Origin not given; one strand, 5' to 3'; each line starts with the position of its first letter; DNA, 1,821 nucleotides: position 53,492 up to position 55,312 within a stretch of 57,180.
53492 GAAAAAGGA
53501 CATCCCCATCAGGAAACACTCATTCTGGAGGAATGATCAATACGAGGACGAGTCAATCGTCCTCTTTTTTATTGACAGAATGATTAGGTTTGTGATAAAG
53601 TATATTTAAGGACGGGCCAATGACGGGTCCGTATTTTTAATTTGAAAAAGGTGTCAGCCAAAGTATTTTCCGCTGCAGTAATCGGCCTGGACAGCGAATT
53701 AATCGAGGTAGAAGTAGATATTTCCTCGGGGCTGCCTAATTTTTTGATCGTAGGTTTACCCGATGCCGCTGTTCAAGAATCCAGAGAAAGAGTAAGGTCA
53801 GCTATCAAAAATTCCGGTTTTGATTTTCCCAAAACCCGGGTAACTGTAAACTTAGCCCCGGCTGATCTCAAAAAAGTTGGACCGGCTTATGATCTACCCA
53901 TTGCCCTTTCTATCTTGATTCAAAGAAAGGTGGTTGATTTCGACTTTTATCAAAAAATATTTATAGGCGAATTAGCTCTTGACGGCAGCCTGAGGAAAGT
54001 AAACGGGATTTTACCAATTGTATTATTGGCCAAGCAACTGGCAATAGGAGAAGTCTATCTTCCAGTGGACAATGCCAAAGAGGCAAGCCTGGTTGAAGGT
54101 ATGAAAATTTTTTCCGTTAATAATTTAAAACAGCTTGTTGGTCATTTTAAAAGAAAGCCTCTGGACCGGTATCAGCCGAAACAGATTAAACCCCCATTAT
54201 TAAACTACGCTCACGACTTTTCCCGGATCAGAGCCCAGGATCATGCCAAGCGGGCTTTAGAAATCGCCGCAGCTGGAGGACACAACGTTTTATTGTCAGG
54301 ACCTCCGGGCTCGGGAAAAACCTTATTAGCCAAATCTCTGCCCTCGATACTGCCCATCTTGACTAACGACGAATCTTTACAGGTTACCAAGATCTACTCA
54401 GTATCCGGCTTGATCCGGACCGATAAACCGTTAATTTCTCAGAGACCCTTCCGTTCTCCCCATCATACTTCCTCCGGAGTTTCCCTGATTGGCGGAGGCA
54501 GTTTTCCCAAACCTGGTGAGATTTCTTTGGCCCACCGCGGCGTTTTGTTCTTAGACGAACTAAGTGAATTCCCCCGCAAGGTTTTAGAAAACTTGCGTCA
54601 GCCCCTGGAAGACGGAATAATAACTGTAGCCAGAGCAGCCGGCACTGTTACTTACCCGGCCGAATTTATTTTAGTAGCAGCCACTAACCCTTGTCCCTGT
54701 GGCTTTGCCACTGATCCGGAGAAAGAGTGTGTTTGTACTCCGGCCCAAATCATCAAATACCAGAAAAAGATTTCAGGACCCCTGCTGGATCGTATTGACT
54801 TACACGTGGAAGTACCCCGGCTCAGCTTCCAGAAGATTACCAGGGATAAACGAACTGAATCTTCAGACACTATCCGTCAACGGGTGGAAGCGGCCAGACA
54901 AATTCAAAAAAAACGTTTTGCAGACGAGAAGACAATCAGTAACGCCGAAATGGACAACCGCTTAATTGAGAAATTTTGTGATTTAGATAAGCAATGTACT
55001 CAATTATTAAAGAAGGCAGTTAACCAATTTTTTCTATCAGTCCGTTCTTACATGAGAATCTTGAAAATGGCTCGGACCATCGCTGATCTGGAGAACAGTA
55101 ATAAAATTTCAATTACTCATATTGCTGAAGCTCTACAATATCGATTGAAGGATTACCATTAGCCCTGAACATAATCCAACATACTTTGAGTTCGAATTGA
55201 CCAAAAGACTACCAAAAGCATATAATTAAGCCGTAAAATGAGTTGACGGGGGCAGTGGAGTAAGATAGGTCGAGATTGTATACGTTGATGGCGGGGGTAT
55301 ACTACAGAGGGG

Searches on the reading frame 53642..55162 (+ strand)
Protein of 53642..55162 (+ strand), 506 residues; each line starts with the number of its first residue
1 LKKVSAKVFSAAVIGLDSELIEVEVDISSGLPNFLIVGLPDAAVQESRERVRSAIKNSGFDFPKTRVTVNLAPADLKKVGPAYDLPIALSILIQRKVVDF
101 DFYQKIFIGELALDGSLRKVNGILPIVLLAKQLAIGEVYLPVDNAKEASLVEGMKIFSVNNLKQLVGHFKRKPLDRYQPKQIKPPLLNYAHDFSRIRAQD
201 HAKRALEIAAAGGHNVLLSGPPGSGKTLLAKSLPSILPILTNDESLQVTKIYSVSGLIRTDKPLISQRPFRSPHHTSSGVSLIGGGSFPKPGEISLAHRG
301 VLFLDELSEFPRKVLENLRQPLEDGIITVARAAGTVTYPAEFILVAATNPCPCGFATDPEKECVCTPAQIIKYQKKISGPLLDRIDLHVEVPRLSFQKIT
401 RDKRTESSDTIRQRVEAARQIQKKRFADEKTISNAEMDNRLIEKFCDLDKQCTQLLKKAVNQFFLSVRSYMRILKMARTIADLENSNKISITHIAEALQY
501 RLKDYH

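Call 30: search_protein_families(library=ncbifam, proteins=[window:53642-55162:+])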
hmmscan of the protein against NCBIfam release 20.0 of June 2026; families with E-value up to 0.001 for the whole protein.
window:53642-55162:+ (506 aa): 18 families
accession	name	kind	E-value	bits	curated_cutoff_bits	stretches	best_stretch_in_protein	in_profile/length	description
TIGR00368.1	TIGR00368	hypoth_equivalog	3.5e-190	632.8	362.4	1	8-501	1-499/499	YifB family Mg chelatase-like AAA ATPase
NF007365.0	PRK09862.1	equivalog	5.8e-132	440.8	530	1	8-504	6-495/506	YifB family Mg chelatase-like AAA ATPase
TIGR02442.1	Cob-chelat-sub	hypoth_equivalog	1.8e-12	46.5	779.45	1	287-350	116-179/641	putative cobaltochelatase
TIGR02902.1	spore_lonB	equivalog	3.4e-12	45.8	723.3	2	191-325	62-202/531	ATP-dependent protease LonB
TIGR02903.1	spore_lon_C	equivalog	2.9e-11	42.6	678.8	1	88-166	531-611/615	Lon family ATP-dependent protease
TIGR00764.1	lon_rel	equivalog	1.9e-09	36.6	516.6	1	196-240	20-64/608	ATP-dependent protease LonB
TIGR02031.1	BchD-ChlD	equivalog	1.3e-08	34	499.55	1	202-498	3-263/608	magnesium chelatase ATPase subunit D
NF038308.1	RNA_repair_RtcR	equivalog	2.5e-06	26.6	650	0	289-349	269-327/530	RNA repair transcriptional activator RtcR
TIGR02030.1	BchI-ChlI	equivalog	3.6e-05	23.1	466.95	0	290-350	123-183/337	magnesium chelatase ATPase subunit I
NF000868.0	PRK00080.1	equivalog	6.9e-05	21.9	282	0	295-349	99-158/330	Holliday junction branch migration DNA helicase RuvB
TIGR00635.1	ruvB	equivalog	8e-05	21.8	299.05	0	215-232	32-49/305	Holliday junction branch migration DNA helicase RuvB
TIGR00416.1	sms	equivalog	0.00014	20.8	403.05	1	75-165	365-453/454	DNA repair protein RadA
NF003745.1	PRK05342.1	equivalog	0.00018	20.5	359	1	193-238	91-134/418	ATP-dependent Clp protease ATP-binding subunit ClpX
TIGR02928.1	TIGR02928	subfamily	0.00044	19.2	181.3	0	214-250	41-77/366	orc1/cdc6 family replication initiation protein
TIGR00382.1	clpX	equivalog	0.00063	18.9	370.75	0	193-238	98-142/414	ATP-dependent protease ATP-binding subunit ClpX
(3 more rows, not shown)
